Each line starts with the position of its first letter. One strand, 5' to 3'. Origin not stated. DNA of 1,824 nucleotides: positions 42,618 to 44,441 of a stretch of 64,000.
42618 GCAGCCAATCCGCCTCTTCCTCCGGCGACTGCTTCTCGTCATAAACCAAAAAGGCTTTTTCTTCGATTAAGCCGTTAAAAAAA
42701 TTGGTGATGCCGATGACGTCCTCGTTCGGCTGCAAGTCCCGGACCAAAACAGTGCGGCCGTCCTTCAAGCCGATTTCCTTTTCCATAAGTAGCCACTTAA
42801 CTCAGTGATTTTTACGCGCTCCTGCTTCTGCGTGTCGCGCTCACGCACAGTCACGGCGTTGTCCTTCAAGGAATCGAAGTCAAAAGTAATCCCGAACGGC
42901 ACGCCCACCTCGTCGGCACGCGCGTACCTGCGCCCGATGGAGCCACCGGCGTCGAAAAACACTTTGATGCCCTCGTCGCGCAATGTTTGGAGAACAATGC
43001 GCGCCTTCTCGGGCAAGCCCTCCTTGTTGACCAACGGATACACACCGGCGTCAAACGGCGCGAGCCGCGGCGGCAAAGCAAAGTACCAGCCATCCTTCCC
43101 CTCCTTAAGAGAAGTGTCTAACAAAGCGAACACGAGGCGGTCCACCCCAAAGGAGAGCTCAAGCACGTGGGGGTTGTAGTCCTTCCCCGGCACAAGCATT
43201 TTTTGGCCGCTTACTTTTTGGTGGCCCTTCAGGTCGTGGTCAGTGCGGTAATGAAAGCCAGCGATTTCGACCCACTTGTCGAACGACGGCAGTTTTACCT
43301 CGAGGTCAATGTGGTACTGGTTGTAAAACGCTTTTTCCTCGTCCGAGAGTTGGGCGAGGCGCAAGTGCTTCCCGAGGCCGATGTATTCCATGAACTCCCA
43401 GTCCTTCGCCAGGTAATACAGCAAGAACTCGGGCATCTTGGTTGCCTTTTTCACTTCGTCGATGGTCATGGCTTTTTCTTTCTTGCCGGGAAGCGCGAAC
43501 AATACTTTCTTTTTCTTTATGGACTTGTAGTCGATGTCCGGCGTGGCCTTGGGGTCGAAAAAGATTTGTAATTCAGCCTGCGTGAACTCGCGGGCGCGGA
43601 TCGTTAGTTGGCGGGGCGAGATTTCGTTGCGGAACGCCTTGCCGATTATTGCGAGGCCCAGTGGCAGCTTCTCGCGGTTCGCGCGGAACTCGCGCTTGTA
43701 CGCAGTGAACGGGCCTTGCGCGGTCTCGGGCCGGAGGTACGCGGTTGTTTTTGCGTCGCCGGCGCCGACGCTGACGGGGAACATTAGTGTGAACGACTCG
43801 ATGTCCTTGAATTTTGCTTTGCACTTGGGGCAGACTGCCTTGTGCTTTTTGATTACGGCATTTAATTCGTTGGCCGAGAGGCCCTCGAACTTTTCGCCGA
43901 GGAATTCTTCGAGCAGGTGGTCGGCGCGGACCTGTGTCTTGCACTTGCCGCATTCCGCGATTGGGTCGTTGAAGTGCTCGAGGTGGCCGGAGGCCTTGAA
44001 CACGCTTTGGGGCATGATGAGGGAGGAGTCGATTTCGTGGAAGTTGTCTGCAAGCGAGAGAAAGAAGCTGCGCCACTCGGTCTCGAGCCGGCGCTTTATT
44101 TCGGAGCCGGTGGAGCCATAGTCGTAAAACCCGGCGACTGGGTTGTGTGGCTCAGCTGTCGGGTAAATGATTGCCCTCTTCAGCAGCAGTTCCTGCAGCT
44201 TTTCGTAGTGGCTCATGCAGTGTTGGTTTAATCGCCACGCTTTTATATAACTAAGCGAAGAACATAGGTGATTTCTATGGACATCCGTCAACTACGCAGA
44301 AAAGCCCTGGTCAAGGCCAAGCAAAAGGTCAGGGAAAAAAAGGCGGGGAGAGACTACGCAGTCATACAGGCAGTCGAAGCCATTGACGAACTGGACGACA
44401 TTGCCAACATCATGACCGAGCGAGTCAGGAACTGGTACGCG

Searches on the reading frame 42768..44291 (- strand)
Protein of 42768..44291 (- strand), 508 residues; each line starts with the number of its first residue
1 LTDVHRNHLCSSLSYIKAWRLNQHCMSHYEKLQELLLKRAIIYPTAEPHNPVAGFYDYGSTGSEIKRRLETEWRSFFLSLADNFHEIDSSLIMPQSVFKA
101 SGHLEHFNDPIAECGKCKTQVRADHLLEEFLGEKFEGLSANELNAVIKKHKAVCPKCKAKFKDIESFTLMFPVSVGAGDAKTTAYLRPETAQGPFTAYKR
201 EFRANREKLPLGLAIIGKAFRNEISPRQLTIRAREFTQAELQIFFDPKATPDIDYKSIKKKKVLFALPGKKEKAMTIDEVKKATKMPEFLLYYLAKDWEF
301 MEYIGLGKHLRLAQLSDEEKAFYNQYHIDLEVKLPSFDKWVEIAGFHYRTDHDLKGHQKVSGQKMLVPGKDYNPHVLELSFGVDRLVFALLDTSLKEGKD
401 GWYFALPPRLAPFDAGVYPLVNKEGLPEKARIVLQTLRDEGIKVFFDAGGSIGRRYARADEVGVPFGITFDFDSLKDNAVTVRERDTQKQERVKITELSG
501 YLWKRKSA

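Call 80: search_protein_families(library=pfam, proteins=[window:42768-44291:-], max_evalue=0.001)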
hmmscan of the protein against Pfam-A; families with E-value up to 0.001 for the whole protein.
window:42768-44291:- (508 aa): 2 families
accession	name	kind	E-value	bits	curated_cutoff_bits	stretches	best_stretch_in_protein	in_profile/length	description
PF03129.25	HGTP_anticodon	-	3.2e-20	72.5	21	1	416-502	3-91/94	Anticodon binding domain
PF00587.30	tRNA-synt_2b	-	1.4e-14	55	29.3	1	181-392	8-177/179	tRNA synthetase class II core domain (G, H, P, S and T)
